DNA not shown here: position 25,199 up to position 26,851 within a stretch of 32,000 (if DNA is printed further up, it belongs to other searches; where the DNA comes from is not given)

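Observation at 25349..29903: Translationally coupled transglutaminase-like Cys-His-Asp protein and SIR2-TPR giant: candidate two-gene NAD+-targeting conflict/signalling cassette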

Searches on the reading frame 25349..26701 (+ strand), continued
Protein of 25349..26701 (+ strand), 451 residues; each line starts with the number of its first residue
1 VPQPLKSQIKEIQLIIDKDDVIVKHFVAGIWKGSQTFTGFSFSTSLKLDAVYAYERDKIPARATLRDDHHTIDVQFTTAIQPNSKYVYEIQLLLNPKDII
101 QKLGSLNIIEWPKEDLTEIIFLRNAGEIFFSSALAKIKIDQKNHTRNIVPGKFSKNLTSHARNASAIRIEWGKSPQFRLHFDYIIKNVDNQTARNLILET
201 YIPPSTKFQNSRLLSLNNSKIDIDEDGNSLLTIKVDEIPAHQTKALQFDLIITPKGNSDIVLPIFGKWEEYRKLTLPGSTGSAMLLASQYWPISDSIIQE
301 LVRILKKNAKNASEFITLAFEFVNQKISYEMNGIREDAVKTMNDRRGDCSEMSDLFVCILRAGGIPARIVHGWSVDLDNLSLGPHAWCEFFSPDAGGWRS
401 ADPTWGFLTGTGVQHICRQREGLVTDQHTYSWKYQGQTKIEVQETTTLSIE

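Call 75: search_solved_structures(query=A2, max_evalue=0.01, show_alignments=3)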
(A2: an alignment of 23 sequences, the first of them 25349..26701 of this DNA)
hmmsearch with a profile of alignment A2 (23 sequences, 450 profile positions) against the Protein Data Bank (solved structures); distinct sequences matched with E-value up to 0.01: 4.
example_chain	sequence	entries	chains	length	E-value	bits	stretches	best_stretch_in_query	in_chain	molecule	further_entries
6g49_A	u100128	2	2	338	7.2e-11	44.8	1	341-403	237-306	Protein-glutamine gamma-glutamyltransferase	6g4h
3isr_A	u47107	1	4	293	0.001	21.2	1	320-377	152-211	Transglutaminase-like enzymes, putative cysteine protease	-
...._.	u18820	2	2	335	0.0036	19.4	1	337-400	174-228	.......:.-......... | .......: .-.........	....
3esw_A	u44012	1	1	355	0.0039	19.3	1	337-400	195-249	Peptide-N(4)-(N-acetyl-beta-glucosaminyl)asparagine amidase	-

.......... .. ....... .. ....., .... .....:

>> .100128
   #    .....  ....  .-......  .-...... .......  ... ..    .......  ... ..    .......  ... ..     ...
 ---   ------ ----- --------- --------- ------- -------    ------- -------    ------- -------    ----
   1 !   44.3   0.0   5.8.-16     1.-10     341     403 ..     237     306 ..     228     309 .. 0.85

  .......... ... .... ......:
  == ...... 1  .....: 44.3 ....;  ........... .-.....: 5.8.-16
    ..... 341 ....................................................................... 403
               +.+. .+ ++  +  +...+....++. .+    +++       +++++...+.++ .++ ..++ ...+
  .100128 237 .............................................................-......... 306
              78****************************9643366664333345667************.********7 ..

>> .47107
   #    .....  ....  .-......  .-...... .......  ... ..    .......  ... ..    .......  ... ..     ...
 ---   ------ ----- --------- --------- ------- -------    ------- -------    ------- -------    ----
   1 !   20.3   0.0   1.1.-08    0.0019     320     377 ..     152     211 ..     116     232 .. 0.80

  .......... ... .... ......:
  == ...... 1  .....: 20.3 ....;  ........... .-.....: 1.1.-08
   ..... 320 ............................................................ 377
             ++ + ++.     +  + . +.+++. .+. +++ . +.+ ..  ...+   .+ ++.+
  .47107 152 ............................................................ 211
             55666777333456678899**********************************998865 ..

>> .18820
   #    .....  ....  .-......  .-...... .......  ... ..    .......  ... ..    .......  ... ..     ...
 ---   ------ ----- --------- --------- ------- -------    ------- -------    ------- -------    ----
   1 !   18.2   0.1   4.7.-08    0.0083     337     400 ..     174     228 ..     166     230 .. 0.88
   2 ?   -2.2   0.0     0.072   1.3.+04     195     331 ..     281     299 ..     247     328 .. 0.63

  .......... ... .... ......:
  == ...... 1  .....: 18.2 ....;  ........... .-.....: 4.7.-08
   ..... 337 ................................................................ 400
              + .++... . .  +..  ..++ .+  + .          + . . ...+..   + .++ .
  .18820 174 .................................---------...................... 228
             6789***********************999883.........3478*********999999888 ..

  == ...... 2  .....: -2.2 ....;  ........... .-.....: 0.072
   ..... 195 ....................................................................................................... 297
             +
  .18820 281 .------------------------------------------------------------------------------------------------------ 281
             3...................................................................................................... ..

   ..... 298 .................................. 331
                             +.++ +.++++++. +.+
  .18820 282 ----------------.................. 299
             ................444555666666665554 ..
